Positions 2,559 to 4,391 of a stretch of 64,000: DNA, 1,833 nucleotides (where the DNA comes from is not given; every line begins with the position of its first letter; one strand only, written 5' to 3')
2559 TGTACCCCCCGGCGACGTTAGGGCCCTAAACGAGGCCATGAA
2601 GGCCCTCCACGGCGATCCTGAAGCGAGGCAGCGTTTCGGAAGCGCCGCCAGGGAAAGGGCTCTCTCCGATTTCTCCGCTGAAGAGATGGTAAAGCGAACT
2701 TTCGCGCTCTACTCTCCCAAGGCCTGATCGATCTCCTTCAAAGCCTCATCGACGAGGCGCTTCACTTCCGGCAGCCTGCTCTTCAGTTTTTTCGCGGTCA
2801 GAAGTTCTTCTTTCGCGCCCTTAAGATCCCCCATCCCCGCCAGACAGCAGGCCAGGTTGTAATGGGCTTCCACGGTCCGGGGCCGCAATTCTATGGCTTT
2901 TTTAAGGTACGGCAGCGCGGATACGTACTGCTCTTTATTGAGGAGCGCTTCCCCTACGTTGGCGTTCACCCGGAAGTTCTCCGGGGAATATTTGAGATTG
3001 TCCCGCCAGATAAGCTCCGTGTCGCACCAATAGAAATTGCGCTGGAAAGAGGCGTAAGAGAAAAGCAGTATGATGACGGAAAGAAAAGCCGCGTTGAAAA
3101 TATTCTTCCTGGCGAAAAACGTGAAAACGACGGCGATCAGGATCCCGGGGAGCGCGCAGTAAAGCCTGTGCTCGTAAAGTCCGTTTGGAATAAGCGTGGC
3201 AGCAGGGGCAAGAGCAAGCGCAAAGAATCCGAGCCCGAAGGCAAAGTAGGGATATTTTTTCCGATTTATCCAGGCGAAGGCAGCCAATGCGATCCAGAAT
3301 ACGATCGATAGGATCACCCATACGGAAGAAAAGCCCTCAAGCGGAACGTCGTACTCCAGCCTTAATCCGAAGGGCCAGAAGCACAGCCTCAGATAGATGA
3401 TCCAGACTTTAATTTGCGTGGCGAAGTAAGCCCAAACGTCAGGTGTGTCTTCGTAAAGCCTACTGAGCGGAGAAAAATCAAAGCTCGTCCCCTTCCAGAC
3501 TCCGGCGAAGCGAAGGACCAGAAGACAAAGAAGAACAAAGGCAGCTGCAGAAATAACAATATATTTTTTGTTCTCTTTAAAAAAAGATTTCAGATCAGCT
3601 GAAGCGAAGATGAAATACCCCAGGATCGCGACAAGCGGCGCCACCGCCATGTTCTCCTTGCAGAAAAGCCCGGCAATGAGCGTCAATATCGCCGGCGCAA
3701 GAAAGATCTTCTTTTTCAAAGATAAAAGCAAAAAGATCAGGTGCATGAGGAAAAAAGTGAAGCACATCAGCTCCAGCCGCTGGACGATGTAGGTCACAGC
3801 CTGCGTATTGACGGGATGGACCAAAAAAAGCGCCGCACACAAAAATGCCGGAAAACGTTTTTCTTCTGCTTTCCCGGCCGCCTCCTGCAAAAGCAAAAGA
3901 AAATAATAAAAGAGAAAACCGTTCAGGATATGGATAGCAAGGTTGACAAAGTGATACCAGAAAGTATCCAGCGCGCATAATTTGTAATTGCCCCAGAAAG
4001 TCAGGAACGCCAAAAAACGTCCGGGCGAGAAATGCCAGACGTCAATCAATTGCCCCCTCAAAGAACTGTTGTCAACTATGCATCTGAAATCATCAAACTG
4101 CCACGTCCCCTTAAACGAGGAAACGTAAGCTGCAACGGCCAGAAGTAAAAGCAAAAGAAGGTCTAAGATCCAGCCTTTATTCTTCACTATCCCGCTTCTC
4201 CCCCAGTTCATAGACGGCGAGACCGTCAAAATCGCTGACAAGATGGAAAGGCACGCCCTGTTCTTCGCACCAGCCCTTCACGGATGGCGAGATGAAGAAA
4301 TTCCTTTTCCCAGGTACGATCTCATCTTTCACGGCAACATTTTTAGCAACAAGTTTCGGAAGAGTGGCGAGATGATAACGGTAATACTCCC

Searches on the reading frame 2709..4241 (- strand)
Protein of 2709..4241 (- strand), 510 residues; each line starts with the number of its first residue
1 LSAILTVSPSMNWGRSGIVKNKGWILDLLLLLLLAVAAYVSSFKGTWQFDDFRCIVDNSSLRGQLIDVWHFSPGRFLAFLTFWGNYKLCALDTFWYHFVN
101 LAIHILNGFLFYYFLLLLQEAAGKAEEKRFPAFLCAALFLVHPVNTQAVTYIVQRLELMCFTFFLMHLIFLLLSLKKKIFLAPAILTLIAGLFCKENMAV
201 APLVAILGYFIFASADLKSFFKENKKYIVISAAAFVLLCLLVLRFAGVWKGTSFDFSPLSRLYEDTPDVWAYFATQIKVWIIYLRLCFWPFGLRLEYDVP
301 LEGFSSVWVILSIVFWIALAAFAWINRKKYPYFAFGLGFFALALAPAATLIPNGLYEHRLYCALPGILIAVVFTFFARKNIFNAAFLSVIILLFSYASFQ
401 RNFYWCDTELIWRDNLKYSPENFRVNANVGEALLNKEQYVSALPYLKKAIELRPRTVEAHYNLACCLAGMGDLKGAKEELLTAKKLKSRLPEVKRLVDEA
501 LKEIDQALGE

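Call 50: search_protein_families(library=pfam, proteins=[window:2709-4241:-], max_evalue=0.001)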
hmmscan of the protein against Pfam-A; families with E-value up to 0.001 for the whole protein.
window:2709-4241:- (510 aa): 6 families
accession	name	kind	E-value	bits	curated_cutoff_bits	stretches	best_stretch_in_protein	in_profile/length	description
PF07719.23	TPR_2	-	9e-08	32.1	27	0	458-486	2-30/34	Tetratricopeptide repeat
PF14559.12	TPR_19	-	1.7e-07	31.9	25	1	436-496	4-64/68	Tetratricopeptide repeat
PF00515.34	TPR_1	-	1.8e-07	31.1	27.8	0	428-454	6-32/34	Tetratricopeptide repeat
PF13181.12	TPR_8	-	2.6e-07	30.7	25.7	0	458-487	2-31/34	Tetratricopeptide repeat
PF13431.12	TPR_17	-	1.9e-06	28.1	24.4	0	446-477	2-33/34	Tetratricopeptide repeat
PF13414.12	TPR_11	-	5.6e-05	23.2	26.8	1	430-464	1-35/42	TPR repeat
